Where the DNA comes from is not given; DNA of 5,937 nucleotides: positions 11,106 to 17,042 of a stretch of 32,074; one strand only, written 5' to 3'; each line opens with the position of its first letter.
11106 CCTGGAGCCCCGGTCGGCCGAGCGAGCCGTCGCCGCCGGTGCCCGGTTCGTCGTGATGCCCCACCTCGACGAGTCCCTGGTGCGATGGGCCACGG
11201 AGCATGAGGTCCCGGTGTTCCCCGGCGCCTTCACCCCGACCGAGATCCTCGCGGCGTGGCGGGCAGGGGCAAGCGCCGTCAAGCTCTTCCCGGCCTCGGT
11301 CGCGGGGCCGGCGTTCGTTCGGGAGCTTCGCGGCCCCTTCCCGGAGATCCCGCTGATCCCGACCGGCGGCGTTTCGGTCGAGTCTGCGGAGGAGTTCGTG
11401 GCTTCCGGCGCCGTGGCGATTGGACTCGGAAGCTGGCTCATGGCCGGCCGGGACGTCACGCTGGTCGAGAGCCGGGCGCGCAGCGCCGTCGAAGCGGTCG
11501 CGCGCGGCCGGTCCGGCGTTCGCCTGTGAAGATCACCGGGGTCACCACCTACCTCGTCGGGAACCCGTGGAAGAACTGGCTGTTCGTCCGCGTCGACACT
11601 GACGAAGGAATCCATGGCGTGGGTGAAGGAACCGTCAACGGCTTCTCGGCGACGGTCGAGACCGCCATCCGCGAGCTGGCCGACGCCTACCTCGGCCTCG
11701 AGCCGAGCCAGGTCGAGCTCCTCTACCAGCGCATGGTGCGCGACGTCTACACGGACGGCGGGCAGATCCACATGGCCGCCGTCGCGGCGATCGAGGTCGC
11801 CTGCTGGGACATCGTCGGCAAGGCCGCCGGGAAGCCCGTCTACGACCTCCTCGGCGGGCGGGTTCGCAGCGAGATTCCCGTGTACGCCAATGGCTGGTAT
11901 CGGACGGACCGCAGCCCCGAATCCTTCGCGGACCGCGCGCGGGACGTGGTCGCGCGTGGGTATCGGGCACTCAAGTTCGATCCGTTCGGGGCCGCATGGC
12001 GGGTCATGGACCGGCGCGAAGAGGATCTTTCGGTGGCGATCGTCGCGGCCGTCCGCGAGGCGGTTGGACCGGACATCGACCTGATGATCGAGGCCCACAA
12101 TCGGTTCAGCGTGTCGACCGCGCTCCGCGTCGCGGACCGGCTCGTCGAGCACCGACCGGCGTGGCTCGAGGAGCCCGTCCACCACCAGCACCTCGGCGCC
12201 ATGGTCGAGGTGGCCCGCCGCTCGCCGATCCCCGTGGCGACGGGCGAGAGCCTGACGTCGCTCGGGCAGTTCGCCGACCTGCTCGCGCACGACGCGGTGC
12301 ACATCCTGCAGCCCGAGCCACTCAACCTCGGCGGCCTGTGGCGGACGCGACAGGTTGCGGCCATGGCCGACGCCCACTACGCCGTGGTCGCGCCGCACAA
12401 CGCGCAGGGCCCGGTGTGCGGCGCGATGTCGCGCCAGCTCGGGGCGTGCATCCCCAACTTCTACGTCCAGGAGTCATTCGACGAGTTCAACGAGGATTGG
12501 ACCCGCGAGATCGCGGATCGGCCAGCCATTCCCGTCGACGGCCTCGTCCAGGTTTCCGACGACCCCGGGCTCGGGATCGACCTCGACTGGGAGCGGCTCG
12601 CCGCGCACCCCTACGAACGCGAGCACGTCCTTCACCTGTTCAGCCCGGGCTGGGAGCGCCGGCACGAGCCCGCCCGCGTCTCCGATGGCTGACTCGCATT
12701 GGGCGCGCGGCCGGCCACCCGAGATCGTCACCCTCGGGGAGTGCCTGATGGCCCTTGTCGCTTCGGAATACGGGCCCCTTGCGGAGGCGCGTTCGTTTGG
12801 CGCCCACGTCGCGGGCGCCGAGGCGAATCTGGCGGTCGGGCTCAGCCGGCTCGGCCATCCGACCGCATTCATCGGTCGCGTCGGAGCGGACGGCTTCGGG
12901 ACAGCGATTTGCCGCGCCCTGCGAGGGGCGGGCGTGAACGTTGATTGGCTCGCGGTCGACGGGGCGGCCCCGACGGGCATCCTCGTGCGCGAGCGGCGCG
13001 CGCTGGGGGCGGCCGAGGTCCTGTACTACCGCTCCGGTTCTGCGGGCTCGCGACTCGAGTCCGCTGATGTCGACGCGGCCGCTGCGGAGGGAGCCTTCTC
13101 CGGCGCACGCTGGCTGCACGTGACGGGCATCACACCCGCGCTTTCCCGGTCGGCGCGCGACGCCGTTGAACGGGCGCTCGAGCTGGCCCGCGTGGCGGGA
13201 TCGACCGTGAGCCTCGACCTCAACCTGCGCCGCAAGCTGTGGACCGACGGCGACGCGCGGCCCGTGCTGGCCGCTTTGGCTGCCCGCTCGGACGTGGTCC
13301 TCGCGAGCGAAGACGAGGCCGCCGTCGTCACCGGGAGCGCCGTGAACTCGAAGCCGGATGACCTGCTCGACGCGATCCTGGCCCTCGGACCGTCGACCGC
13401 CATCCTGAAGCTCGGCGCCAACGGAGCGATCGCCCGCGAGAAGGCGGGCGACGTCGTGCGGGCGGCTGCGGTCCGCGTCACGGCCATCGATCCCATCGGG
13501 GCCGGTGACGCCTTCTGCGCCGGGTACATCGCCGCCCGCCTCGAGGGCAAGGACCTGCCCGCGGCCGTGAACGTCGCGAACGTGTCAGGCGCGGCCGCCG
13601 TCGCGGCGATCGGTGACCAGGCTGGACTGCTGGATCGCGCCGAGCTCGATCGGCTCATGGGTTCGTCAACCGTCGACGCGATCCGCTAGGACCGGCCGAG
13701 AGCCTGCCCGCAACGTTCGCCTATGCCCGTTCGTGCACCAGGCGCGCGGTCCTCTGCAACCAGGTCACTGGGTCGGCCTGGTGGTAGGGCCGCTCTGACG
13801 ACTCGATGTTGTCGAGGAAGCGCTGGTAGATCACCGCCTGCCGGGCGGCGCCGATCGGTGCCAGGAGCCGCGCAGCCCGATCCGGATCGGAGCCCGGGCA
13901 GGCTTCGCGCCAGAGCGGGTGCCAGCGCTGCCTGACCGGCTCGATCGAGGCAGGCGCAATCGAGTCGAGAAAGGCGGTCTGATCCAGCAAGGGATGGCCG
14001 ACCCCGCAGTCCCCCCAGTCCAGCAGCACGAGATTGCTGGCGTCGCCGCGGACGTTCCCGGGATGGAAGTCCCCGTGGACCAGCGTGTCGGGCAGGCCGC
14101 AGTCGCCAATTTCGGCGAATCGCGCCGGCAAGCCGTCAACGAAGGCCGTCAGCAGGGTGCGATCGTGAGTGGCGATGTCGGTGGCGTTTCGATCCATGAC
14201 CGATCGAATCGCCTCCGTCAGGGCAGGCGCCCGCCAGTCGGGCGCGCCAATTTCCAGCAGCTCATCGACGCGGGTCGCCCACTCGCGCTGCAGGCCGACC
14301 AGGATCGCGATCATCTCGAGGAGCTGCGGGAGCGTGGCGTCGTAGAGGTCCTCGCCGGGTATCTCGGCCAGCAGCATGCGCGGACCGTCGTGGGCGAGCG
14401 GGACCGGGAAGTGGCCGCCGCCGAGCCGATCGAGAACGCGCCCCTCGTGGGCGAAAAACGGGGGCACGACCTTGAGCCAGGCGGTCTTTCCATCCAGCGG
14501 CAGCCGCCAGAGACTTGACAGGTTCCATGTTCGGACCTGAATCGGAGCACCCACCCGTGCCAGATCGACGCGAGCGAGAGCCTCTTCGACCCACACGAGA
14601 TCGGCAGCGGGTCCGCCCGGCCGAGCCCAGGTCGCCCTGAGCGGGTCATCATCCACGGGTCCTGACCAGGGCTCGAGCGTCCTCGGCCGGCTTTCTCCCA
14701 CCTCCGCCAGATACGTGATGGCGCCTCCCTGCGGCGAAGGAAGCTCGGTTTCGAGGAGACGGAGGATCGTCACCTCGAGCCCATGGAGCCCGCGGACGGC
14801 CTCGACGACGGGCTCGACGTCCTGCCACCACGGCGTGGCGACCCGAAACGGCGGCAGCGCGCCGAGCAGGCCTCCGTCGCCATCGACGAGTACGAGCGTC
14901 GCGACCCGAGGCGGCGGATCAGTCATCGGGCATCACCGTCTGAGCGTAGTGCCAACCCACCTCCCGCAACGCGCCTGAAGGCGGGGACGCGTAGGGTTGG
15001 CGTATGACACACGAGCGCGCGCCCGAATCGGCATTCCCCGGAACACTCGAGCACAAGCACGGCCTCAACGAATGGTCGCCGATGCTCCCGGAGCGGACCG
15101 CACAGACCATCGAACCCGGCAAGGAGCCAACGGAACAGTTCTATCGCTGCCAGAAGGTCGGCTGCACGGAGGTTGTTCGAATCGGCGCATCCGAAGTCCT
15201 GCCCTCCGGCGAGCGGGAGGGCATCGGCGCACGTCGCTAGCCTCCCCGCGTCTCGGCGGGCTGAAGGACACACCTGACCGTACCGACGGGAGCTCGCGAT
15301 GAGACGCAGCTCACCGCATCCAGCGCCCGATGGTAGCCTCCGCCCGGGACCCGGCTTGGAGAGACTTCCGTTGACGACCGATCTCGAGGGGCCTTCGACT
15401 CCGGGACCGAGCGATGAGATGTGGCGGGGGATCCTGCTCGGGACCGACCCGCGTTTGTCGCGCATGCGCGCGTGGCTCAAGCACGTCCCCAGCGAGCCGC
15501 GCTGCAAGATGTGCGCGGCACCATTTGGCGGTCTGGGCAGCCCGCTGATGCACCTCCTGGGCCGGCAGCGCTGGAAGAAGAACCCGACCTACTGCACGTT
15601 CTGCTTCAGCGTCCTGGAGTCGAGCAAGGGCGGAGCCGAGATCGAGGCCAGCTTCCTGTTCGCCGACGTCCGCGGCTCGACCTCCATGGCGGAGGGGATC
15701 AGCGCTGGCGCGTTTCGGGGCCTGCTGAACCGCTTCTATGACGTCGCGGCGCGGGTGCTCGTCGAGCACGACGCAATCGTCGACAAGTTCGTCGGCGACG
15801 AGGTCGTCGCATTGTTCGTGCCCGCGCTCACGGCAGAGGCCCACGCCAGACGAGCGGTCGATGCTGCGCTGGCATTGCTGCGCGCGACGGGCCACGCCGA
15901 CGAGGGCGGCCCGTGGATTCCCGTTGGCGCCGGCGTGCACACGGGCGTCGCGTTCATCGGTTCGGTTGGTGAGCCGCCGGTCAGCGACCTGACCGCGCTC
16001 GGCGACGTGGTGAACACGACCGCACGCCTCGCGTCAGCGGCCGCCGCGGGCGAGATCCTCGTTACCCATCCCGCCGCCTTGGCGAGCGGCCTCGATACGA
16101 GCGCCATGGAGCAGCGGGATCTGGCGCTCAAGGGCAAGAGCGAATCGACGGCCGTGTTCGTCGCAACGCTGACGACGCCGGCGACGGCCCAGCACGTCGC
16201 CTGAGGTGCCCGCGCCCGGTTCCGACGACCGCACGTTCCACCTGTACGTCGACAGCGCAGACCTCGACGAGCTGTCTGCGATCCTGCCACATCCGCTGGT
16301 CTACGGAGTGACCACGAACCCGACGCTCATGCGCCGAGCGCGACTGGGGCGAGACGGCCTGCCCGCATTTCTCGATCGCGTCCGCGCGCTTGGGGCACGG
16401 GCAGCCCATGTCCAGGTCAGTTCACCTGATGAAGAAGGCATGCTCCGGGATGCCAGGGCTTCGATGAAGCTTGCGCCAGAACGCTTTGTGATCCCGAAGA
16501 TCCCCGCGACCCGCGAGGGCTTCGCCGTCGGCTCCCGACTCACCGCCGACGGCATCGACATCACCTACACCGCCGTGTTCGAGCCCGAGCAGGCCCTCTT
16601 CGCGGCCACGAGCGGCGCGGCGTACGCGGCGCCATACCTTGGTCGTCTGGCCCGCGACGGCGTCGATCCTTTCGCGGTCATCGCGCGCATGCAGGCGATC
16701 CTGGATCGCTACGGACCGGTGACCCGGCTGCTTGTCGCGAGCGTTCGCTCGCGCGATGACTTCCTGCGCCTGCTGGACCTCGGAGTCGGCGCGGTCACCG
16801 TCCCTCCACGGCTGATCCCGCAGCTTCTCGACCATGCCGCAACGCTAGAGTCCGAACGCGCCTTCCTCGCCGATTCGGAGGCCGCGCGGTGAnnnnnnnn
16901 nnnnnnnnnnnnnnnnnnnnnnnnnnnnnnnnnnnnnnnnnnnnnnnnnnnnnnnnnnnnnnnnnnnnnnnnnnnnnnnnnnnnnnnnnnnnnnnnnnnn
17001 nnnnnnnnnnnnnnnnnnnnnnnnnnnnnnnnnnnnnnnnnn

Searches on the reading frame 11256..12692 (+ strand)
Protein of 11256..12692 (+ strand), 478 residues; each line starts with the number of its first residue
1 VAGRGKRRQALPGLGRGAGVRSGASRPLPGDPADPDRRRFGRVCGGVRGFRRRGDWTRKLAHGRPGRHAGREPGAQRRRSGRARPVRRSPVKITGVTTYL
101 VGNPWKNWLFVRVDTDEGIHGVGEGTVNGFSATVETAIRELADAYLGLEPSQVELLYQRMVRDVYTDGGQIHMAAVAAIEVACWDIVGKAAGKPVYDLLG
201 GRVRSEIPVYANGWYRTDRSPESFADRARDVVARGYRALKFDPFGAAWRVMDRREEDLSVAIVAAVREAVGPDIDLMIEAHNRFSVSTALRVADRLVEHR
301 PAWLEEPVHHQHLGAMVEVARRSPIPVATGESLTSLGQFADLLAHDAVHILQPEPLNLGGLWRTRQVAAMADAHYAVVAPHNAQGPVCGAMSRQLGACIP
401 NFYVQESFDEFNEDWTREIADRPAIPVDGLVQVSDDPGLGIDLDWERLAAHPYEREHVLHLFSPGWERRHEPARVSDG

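Call 20: search_protein_families(library=pfam, proteins=[window:11256-12692:+], max_evalue=0.001)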
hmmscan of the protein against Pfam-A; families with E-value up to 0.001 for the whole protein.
window:11256-12692:+ (478 aa): 2 families
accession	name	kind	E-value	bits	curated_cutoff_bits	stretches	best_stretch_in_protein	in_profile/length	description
PF13378.12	MR_MLE_C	-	6.2e-63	212.9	29.4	1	224-446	2-218/219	Enolase C-terminal domain-like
PF02746.21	MR_MLE_N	-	1.3e-19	71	22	1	106-200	26-117/117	Mandelate racemase / muconate lactonizing enzyme, N-terminal domain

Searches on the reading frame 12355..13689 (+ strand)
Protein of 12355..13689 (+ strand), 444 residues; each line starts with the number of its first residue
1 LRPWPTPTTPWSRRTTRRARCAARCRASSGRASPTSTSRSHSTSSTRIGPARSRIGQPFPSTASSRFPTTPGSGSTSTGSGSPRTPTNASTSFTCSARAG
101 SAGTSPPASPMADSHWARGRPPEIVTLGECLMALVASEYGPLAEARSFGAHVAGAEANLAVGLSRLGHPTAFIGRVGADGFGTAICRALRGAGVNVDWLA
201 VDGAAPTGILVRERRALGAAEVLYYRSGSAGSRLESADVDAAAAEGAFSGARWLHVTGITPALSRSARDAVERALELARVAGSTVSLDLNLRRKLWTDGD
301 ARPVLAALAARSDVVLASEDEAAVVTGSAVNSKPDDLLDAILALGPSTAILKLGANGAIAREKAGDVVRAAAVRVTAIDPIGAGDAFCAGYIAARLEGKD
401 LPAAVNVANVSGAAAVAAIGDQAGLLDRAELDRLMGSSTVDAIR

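Call 21: search_protein_families(library=pfam, proteins=[window:12355-13689:+], max_evalue=0.001)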
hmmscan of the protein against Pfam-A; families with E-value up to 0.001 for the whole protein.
window:12355-13689:+ (444 aa): 1 family
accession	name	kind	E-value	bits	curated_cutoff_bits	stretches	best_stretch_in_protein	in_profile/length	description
PF00294.29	PfkB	-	1.9e-49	169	25.8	1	123-424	3-298/302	pfkB family carbohydrate kinase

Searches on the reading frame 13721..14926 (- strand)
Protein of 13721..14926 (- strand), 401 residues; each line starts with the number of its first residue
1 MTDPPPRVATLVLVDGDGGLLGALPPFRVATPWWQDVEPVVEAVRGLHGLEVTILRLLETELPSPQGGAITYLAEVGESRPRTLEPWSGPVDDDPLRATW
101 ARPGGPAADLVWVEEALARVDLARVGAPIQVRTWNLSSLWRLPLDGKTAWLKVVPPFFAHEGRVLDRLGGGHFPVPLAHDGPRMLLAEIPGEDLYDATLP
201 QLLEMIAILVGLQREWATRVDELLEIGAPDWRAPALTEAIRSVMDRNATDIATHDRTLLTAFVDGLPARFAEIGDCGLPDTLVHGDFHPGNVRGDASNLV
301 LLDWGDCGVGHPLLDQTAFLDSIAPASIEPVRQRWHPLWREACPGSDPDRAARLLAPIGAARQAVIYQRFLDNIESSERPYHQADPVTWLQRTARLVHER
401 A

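Call 21: search_protein_families(library=pfam, proteins=[window:13721-14926:-], max_evalue=0.001)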
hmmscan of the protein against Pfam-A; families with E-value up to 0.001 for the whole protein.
window:13721-14926:- (401 aa): 1 family
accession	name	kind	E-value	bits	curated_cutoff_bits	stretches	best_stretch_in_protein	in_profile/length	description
PF01636.29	APH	-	1.5e-13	51.5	23.2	1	158-334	37-228/239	Phosphotransferase enzyme family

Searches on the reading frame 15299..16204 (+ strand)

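Call 21: search_protein_families(library=pfam, proteins=[window:15299-16204:+], max_evalue=0.001)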
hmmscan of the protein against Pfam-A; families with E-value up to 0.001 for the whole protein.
window:15299-16204:+ (301 aa): 1 family
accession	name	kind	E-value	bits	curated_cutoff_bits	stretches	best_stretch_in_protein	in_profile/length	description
PF00211.25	Guanylate_cyc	-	3.5e-14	53.3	21.9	1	117-288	9-181/183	Adenylate and Guanylate cyclase catalytic domain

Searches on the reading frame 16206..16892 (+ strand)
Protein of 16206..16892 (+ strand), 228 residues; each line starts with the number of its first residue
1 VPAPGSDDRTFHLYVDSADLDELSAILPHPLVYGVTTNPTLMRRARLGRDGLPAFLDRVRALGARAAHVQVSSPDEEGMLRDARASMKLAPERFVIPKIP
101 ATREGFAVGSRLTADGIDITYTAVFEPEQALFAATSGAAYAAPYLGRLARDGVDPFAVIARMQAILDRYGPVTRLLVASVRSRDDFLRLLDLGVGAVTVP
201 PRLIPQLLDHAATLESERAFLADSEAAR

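Call 21: search_protein_families(library=pfam, proteins=[window:16206-16892:+], max_evalue=0.001)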
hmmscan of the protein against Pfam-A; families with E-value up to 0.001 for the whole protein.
window:16206-16892:+ (228 aa): 1 family
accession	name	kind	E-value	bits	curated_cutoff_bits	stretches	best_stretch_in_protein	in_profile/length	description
PF00923.25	TAL_FSA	-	6.6e-34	118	27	1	13-214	1-242/285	Transaldolase/Fructose-6-phosphate aldolase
